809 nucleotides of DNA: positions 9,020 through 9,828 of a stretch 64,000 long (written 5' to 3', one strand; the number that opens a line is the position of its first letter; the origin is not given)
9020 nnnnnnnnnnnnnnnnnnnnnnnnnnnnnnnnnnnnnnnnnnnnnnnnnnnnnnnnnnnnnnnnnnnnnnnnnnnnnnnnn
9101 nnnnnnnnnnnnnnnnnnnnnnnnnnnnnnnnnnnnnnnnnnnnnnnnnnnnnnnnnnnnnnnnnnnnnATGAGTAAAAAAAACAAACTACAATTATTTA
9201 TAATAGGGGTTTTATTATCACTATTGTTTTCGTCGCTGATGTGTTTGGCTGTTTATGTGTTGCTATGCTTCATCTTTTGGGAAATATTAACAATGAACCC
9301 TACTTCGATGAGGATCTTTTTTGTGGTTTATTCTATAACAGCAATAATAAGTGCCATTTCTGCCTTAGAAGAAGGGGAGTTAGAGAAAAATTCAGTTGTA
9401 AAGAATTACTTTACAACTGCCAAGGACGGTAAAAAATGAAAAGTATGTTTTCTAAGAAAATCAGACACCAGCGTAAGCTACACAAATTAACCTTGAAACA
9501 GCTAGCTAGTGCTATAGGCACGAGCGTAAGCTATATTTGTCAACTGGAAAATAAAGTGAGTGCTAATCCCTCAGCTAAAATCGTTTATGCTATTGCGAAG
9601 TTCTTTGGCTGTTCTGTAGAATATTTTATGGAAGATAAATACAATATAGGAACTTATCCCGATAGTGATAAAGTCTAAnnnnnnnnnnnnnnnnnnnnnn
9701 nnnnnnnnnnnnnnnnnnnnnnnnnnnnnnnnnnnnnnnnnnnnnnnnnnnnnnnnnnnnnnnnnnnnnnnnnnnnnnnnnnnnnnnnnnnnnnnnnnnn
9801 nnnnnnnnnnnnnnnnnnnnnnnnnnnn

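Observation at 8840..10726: Uncharacterised plus-strand accessory cassette at the left prophage end, opposite to the late operon: candidate lysogeny-expressed exclusion, defence or TA module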

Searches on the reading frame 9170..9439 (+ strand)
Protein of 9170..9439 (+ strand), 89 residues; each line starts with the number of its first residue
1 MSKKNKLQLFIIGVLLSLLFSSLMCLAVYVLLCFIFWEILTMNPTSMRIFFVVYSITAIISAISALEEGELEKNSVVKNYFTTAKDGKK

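Call 4: search_protein_families(library=pfam, proteins=[window:9170-9439:+], max_evalue=1)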
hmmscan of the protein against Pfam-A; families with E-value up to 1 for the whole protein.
window:9170-9439:+ (89 aa): 3 families
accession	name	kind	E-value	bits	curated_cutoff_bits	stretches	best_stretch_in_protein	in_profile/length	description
PF07332.16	Phage_holin_3_6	-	0.025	15.1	28.4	1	9-67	32-92/116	Putative Actinobacterial Holin-X, holin superfamily III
PF14296.11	O-ag_pol_Wzy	-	0.093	11.8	26.6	1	9-65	8-64/468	O-antigen polysaccharide polymerase Wzy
PF19529.4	DUF6057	-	0.096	12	29.8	1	3-63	142-202/569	Family of unknown function (DUF6057)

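Call 5: search_protein_families(library=phrogs, proteins=[window:9170-9439:+], max_evalue=1)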
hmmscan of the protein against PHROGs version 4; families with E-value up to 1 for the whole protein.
window:9170-9439:+ (89 aa): 3 families
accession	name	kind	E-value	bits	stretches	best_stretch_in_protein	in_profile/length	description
phrog_9330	-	unknown function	0.012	16.5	1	5-75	7-76/81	-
phrog_20211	-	unknown function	0.25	11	1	4-63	275-334/514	-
phrog_22150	-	unknown function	0.56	11.6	1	7-43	5-41/78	-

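Call 11: search_protein_families(library=padloc, proteins=[window:9170-9439:+], max_evalue=1)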
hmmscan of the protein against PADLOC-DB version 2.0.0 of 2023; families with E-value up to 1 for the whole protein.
window:9170-9439:+ (89 aa): 14 families
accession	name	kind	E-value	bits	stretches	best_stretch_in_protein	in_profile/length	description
PDLC04883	PDC-S05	-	1.9e-05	22.7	1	64-89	51-76/87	-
PDLC04874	PDC-S05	-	4.2e-05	21.2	1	66-88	53-75/165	-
PDLC04873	PDC-S05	-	5.3e-05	21.6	1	65-89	50-74/116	-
PDLC04861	PDC-S05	-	5.8e-05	21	1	56-88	46-76/83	-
PDLC04877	PDC-S05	-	0.00015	19.9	1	63-88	51-76/82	-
PDLC04884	PDC-S05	-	0.00047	18.1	1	61-88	49-74/85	-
PDLC04858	PDC-S05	-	0.00062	17.5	1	64-89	52-77/138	-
PDLC04885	PDC-S05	-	0.0011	17.3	1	66-89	56-79/110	-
PDLC04860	PDC-S05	-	0.0015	16.4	1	66-88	66-88/141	-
PDLC04843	PDC-S05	-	0.0022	15.2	1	66-89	55-78/330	-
PDLC04870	PDC-S05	-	0.003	15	1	66-89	58-81/214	-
PDLC04876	PDC-S05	-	0.0033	15.2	1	57-89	50-80/174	-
PDLC04852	PDC-S05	-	0.0035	14.3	1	55-89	51-83/346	-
PDLC04853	PDC-S05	-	0.018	12.2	1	56-89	47-78/336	-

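Call 12: search_protein_families(library=ncbifam, proteins=[window:9170-9439:+], max_evalue=1)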
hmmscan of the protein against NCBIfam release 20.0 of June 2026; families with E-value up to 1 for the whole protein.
window:9170-9439:+ (89 aa): 1 family
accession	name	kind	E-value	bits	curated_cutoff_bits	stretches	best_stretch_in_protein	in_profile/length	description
NF033218.1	anchor_AmaP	equivalog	0.14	11.9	55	1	1-64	1-64/166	alkaline shock response membrane anchor protein AmaP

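Call 46: find_homologous_proteins(query=window:9170-9436:+, max_evalue=10)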
Query window:9170-9436:+ (89 aa): 2 proteins with E <= 10 among 5 candidates.
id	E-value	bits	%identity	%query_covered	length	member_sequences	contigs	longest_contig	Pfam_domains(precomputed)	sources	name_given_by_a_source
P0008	2.1e-48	179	100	100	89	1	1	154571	-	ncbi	-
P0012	1.1e-20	91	100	54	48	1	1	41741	-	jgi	jgi:hypothetical protein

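Call 47: search_solved_structures(query=window:9170-9436:+, max_evalue=10, show_alignments=2)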
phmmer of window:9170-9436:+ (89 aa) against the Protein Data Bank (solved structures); distinct sequences matched with E-value up to 10: 6.
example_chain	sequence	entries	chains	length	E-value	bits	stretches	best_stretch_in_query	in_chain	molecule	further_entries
6g2j_K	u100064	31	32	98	0.18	15.5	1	9-59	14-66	NADH-ubiquinone oxidoreductase chain 4L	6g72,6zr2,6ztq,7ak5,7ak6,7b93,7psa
8k66_A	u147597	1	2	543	0.93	13.2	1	6-56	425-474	Cation transporter HKT2;1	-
8y6m_A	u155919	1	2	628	1.4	12.7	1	6-56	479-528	Cation transporter HKT2;1,Soluble cytochrome b562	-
9cwt_k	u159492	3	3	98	1.9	12.3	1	11-56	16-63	NADH-ubiquinone oxidoreductase chain 4L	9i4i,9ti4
5xtc_k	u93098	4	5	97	2.5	11.9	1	11-50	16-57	NADH-ubiquinone oxidoreductase chain 4L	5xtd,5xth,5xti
8k69_A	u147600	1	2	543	2.9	11.7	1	6-56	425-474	Cation transporter HKT2;2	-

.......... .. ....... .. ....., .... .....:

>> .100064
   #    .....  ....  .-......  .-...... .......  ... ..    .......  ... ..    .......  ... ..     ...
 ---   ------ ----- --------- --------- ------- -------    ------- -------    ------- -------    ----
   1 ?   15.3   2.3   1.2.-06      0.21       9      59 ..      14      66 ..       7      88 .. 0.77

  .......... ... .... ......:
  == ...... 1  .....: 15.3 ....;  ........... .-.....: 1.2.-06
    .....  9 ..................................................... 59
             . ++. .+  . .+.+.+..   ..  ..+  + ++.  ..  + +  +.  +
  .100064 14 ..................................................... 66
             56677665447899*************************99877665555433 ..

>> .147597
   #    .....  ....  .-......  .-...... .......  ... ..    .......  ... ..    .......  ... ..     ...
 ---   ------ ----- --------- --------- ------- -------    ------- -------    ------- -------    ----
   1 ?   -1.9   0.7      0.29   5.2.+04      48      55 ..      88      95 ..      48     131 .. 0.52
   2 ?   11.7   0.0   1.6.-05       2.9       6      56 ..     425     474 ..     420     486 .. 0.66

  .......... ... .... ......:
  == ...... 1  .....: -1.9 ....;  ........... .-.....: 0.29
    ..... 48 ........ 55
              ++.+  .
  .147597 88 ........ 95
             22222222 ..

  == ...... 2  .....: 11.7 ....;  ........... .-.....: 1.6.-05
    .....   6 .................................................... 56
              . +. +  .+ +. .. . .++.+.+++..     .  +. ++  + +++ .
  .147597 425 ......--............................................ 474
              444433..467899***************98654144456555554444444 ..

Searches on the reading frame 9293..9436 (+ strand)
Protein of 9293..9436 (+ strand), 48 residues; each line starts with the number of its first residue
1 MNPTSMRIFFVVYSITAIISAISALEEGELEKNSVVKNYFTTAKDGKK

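Call 83: search_protein_families(library=pfam, proteins=[window:9293-9436:+], max_evalue=10)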
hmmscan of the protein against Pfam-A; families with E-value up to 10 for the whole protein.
window:9293-9436:+ (48 aa): 1 family
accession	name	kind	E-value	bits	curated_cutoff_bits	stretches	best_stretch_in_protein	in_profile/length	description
PF20312.3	DUF6608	-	0.096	13.1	24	1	6-32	10-36/131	Family of unknown function (DUF6608)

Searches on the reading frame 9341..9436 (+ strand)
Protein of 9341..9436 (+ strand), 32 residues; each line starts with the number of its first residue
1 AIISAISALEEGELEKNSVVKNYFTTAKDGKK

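Call 70: search_dna_similar(query=window:9341-9436:+, collection=plasmids, mode=protein, max_evalue=10, max_rows=15)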
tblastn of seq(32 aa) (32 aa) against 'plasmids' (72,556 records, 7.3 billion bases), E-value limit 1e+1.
Records with a match: 11; places in all: 11; records where one place covers at least 80% of the query: 2.
Best place of each record, by identity: 60-80% 5; <60% 6.
By first word of the organism name: Vibrio 2; Candidatus 2; Haliscomenobacter 1; Enterobacter 1; Phocaeicola 1; Rhodobacter 1; Aeromonas 1; Salmonella 1; Klebsiella 1.
By predicted mobility (MOB-suite, as given by PLSDB): non-mobilizable 9; conjugative 2.
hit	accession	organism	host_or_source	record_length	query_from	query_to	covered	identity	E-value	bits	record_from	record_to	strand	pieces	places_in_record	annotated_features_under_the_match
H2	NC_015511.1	Haliscomenobacter hydrossis DSM 1100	activated sludge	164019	9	32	75%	66.7%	4e-2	35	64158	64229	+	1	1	virulence RhuM family protein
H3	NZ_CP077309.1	Enterobacter hormaechei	-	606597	9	31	72%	65.2%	6e-1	32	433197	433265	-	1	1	rhuM: RhuM family protein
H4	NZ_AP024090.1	Vibrio nigripulchritudo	-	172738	9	31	72%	65.2%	9e+0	29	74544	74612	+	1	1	virulence protein RhuM/Fic/DOC family protein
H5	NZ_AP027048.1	Vibrio nigripulchritudo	Penaeus vannamei,cell ...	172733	9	31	72%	65.2%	9e+0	29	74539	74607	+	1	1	virulence protein RhuM/Fic/DOC family protein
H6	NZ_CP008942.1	Candidatus Paracaedibacter acanthamoebae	Acanthamoeba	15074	9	31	72%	60.9%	8e+0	29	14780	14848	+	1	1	none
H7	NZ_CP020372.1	Candidatus Thiodictyon syntrophicum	meromictic lake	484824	7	31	78%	56.0%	1e-1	34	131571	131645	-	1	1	virulence RhuM family protein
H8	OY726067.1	Phocaeicola massiliensis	-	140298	7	31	78%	56.0%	2e+0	30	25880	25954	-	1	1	none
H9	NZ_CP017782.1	Rhodobacter xanthinilyticus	bacterial culture,sea water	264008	9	31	72%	56.5%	9e+0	29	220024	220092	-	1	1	virulence RhuM family protein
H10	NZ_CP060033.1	Aeromonas salmonicida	Sebastes schlegeli,Head kidney, Spleen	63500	7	31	78%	52.0%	8e+0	29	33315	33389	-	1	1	virulence protein RhuM/Fic/DOC family protein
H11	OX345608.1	Salmonella enterica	-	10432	1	32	100%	39.4%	6e+0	29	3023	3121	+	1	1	none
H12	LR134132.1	Klebsiella aerogenes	not available: to be reported later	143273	1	32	100%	39.4%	7e+0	29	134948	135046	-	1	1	DNA-binding protein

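Call 71: search_dna_similar(query=window:9341-9436:+, collection=phages, mode=protein, max_evalue=10, max_rows=15)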
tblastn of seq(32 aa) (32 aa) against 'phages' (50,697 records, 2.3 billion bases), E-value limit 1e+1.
Records with a match: 14; places in all: 14; records where one place covers at least 80% of the query: 4.
Best place of each record, by identity: 60-80% 8; <60% 6.
By first word of the organism name: Streptococcus 5; Bacteriophage 4; Aeromonas 4; Salmonella 1.
By host as written in the record: - 4; Aeromonas hydrophila 2; Aeromonas dhakensis AM 2; Homo sapiens 1; Streptococcus pseudopneumoniae ATCC_BAA-960 1; Streptococcus pseudopneumoniae SRR387648 1; Streptococcus mitis 1; Streptococcus mitis SK321 1; and 1 more.
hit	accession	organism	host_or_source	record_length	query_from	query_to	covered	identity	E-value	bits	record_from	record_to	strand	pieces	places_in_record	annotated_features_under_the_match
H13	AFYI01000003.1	Salmonella enterica subsp. enterica serovar Infantis str. ...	Homo sapiens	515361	11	31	66%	71.4%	5e-2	34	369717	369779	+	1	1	toxin-antitoxin system, toxin component, Fic family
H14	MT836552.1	Bacteriophage sp.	human fecal samples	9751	9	31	72%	65.2%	3e-2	34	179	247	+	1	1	record has no annotation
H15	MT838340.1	Bacteriophage sp.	human fecal samples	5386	9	31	72%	60.9%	4e-1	31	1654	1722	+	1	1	record has no annotation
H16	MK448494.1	Streptococcus satellite phage Javan432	Streptococcus pseudopneumoniae ...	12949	9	31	72%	60.9%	8e-1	30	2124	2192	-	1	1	putative DNA-binding protein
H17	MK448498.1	Streptococcus satellite phage Javan438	Streptococcus pseudopneumoniae SRR387648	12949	9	31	72%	60.9%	8e-1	30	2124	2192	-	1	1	putative DNA-binding protein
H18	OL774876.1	Streptococcus phage MissB2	Streptococcus mitis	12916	9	31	72%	60.9%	8e-1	30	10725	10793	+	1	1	virulence RhuM family protein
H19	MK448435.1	Streptococcus satellite phage Javan332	Streptococcus mitis SK321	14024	9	31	72%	60.9%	8e-1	30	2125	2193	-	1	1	putative DNA-binding protein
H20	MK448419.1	Streptococcus satellite phage Javan307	Streptococcus mitis 321A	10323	9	31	72%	60.9%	2e+0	29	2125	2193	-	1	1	putative DNA-binding protein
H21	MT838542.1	Bacteriophage sp.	human fecal samples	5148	9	31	72%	56.5%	8e-1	30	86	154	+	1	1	record has no annotation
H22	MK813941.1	Aeromonas phage 4L372XY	Aeromonas hydrophila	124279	1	31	97%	41.9%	4e+0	29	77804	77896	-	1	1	4L372XY_132: hypothetical protein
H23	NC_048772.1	Aeromonas phage 4L372XY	Aeromonas hydrophila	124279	1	31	97%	41.9%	4e+0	29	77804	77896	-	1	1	4L372XY_132: hypothetical protein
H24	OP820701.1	Aeromonas phage vB_AdhM_TS9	Aeromonas dhakensis AM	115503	1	31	97%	38.7%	6e+0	28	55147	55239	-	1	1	hypothetical protein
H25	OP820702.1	Aeromonas phage vB_AdhM_DL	Aeromonas dhakensis AM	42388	1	31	97%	38.7%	6e+0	28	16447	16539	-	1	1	hypothetical protein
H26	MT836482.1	Bacteriophage sp.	human fecal samples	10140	9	32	75%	41.7%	8e+0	27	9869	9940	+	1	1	record has no annotation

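Call 72: get_annotated_region(hit=H2, flank=1200)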
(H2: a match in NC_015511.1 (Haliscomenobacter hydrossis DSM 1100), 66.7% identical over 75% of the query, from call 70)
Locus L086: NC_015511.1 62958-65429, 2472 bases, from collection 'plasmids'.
description: Haliscomenobacter hydrossis DSM 1100 plasmid pHALHY01, complete sequence
organism: Haliscomenobacter hydrossis DSM 1100 (NCBI taxid 760192)
taxonomy: Bacteria; Bacteroidota; Saprospiria; Saprospirales; Haliscomenobacteraceae; Haliscomenobacter; Haliscomenobacter hydrossis; Haliscomenobacter hydrossis DSM 1100
host: -; source: activated sludge; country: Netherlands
typing (MOB-suite, as given by PLSDB): non-mobilizable; replicon rep_cluster_246
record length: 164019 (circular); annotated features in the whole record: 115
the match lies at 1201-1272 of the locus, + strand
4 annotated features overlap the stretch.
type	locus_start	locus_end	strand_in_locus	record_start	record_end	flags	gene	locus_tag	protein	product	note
CDS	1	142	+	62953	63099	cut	-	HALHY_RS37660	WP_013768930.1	hypothetical protein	-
CDS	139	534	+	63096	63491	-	-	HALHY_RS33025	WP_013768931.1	SLOG family protein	-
CDS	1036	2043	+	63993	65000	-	-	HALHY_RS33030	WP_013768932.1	virulence RhuM family protein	-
CDS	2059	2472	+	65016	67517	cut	-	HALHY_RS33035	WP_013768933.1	tetratricopeptide repeat protein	-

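Call 83: search_protein_families(library=pfam, proteins=[L086:1036-2040:+], max_evalue=10)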
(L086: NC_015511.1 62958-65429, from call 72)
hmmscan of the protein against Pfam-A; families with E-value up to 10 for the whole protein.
L086:1036-2040:+ (335 aa): 4 families
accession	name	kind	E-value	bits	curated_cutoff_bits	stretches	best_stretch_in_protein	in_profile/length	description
PF13310.11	Virulence_RhuM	-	1.4e-108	362.4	33.7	1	65-311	1-250/252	Virulence protein RhuM family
PF24034.1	DUF7343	-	0.035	14.4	27.6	1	32-65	19-52/62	Domain of unknown function (DUF7343)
PF01022.26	HTH_5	-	0.054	13.8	22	1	35-59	19-43/47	Bacterial regulatory protein, arsR family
PF12840.13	HTH_20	-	0.07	13.6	27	1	35-61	22-47/51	Helix-turn-helix domain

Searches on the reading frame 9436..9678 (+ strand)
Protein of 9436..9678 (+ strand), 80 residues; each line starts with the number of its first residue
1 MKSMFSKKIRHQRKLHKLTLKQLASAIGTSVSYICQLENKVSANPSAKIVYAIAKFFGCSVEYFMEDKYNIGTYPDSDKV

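Call 4: search_protein_families(library=pfam, proteins=[window:9436-9678:+], max_evalue=1)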
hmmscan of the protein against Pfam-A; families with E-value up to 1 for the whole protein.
window:9436-9678:+ (80 aa): 9 families
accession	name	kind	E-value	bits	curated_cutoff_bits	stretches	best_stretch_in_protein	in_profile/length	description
PF01381.28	HTH_3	-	2e-13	50.6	23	1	9-64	1-55/55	Helix-turn-helix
PF12844.13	HTH_19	-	1.8e-10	41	30.2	1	7-65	2-59/64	Helix-turn-helix domain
PF13443.12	HTH_26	-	0.00012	22.7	22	1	8-62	1-55/63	Cro/C1-type HTH DNA-binding domain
PF13560.12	HTH_31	-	0.00024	21.8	27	1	9-61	6-58/64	Helix-turn-helix domain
PF04545.22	Sigma70_r4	-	0.0011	18.9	24.1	1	12-40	15-43/50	Sigma-70, region 4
PF00165.29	HTH_AraC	-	0.0093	16.5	26.6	1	16-35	7-26/42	Bacterial regulatory helix-turn-helix proteins, AraC family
PF24011.1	DUF7325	-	0.066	13.9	27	1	13-55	49-91/131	Family of unknown function (DUF7325)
PF04552.19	Sigma54_DBD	-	0.12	12.5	22.8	1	11-62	43-93/160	Sigma-54, DNA binding domain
PF13413.12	HTH_25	-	0.13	12.5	24.6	1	10-40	3-33/62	Helix-turn-helix domain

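Call 5: search_protein_families(library=phrogs, proteins=[window:9436-9678:+], max_evalue=1)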
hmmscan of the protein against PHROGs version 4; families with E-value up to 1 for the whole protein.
window:9436-9678:+ (80 aa): 38 families (the best 25 are shown)
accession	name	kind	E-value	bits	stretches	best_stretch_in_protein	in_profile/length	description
phrog_8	-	transcription regulation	2.4e-15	57.8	1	2-70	74-141/346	transcriptional regulator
phrog_3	-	transcription regulation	2e-11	45.3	1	1-71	85-152/430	transcriptional repressor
phrog_4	-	transcription regulation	6.4e-10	39.6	1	1-68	133-195/400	transcriptional repressor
phrog_2439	-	transcription regulation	8.2e-09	35.8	1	5-71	8-73/367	transcriptional regulator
phrog_5823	-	transcription regulation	4.5e-07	30.3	1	4-63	6-65/404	transcriptional regulator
phrog_7241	-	transcription regulation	3.3e-06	28.2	1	8-62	65-118/122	transcriptional regulator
phrog_4836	-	transcription regulation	2.4e-05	25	1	5-70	76-140/194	CII-like regulator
phrog_1373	-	transcription regulation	8.7e-05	23.6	1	7-62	66-120/166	transcriptional regulator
phrog_2967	-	transcription regulation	0.00015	22.4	1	4-68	10-73/225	transcriptional regulator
phrog_2104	-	unknown function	0.00074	20.7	1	5-47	40-81/103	-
phrog_3037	-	transcription regulation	0.003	18.4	1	17-66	28-76/189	transcriptional repressor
phrog_29047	-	unknown function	0.0041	18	1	9-62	96-148/159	-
phrog_6831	-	transcription regulation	0.0043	18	1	18-57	19-58/68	transcriptional regulator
phrog_147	-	transcription regulation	0.0044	18.4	1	1-57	1-59/100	transcriptional regulator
phrog_6223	-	transcription regulation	0.011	16.8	1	15-56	15-56/73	transcriptional repressor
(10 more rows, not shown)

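Call 11: search_protein_families(library=padloc, proteins=[window:9436-9678:+], max_evalue=1)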
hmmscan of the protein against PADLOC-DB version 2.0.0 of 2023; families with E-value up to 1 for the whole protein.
window:9436-9678:+ (80 aa): 18 families
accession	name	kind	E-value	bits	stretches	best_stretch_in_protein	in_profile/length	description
PDLC02926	HTH_VI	-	1.3e-10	39.4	1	4-65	1-61/92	-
PDLC04142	capH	-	1.6e-10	40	1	1-67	3-68/103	capH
PDLC03945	RmrA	-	1.4e-07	29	1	7-70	5-67/394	-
PDLC03954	RmrA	-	2.1e-07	28.2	1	4-69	10-74/380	-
PDLC03944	RmrA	-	2.4e-07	28.1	1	4-71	6-73/384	-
PDLC03949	RmrA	-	6e-07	26.6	1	6-69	4-66/363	-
PDLC03947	RmrA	-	6.3e-07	26.5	1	2-69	9-75/383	-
PDLC03951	RmrA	-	2.2e-06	24.9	1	5-70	9-73/400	-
PDLC03943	RmrA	-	6.2e-06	23.5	1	8-67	6-64/370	-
PDLC03946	RmrA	-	1.5e-05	21.9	1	6-69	4-66/357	-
PDLC03952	RmrA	-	8e-05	19.6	1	3-70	21-87/395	-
PDLC03953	RmrA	-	0.00021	18.6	1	4-67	5-67/373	-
PDLC03955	RmrA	-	0.00023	18.5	1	10-68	26-83/371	-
PDLC03948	RmrA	-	0.0017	15.3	1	5-68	9-71/397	-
PDLC03671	Control_protein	-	0.0076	14.5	1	2-61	12-70/84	control protein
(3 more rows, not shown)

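Call 12: search_protein_families(library=ncbifam, proteins=[window:9436-9678:+], max_evalue=1)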
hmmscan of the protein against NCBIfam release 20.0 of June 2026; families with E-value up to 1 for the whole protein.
window:9436-9678:+ (80 aa): 17 families
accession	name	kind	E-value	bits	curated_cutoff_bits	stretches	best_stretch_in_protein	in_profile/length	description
NF041951.1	phage_RstR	subfamily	8.2e-08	32.5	80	1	4-70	2-67/108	RstR family transcriptional repressor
NF052239.1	antitox_spr1629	equivalog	6.4e-07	28.8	335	1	6-69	4-66/377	spr1629 family repressor/antitoxin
NF006015.0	PRK08154.1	subfamily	1.5e-06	27.7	204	1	5-68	31-93/314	anaerobic benzoate catabolism transcriptional regulator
NF007257.0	PRK09706.1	subfamily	1.7e-06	27.9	101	1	3-65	4-65/135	transcriptional repressor DicA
TIGR03070.1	couple_hipB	subfamily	4.8e-05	23.2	71.65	1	4-40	2-38/58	type II toxin-antitoxin system Y4mF family antitoxin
NF046032.1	TransRegSlrRBacil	equivalog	6e-05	23.2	250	1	4-55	1-52/149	HTH-type transcriptional regulator SlrR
NF010465.0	PRK13890.1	equivalog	0.00041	20.4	96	1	15-66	16-66/121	conjugal transfer protein TrbA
NF038139.1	Reg_Aceta_RamB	equivalog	0.00041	19.1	700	1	7-67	5-64/465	acetate metabolism transcriptional regulator RamB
TIGR00270.2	TIGR00270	equivalog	0.0013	18.5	110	1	5-58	76-128/159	multiprotein bridging factor aMBF1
NF047948.1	male_kill_WMK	equivalog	0.002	17.6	300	1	6-68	164-225/300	WO male-killing family protein Wmk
NF005988.0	PRK08099.1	equivalog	0.0048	16.1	201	1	9-64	7-62/411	multifunctional transcriptional regulator/nicotinamide-nucleotide adenylyltransferase/ribosylnicotinamide kinase NadR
NF041575.1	antitoxPezA_Strep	equivalog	0.0067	16.4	290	1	4-60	1-56/158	type II toxin-antitoxin system antitoxin PezA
NF048000.1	ECH1013_TF_S24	equivalog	0.0096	15.8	300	1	5-68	3-66/204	ECH_1013 family putative transcriptional regulator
NF003162.0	PRK04140.1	equivalog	0.06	12.4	263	1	6-58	128-179/317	transcriptional regulator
NF007408.0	PRK09943.1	equivalog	0.12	12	211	1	6-67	9-70/185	HTH-type transcriptional regulator PuuR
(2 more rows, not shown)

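Call 54: find_related_loci(query=window:9436-9675:+, collection=viral_contigs, flank=4000)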
Query window:9436-9675:+ (80 aa) in viral_contigs; peptide patterns used: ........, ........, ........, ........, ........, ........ (x = any residue, [..] = any of these).
34 stretches matched a pattern; 1 encode a relative of the query (tblastn E <= 1e-3); 1 distinct loci.
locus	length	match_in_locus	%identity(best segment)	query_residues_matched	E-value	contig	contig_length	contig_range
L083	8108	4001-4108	44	37-70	3e-5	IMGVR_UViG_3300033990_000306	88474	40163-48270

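Call 75: search_solved_structures(query=window:9436-9675:+, max_evalue=0.001)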
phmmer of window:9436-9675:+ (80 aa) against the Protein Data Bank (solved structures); distinct sequences matched with E-value up to 0.001: 5.
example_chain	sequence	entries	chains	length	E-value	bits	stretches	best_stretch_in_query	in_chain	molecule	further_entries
9sf2_A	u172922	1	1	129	2.1e-10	44.1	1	7-78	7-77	Transcriptional regulator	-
7t5u_A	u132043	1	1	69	2.1e-09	40.8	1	5-67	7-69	Helix-turn-helix domain-containing protein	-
3qq6_A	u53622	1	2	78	0.00012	25.8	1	4-70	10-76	HTH-type transcriptional regulator sinR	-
5tn0_A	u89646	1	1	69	0.00014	25.6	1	4-70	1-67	HTH-type transcriptional regulator SinR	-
1b0n_A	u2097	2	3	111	0.00034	24.4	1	4-70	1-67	PROTEIN (SINR PROTEIN) | HTH-TYPE TRANSCRIPTIONAL REGULATOR SINR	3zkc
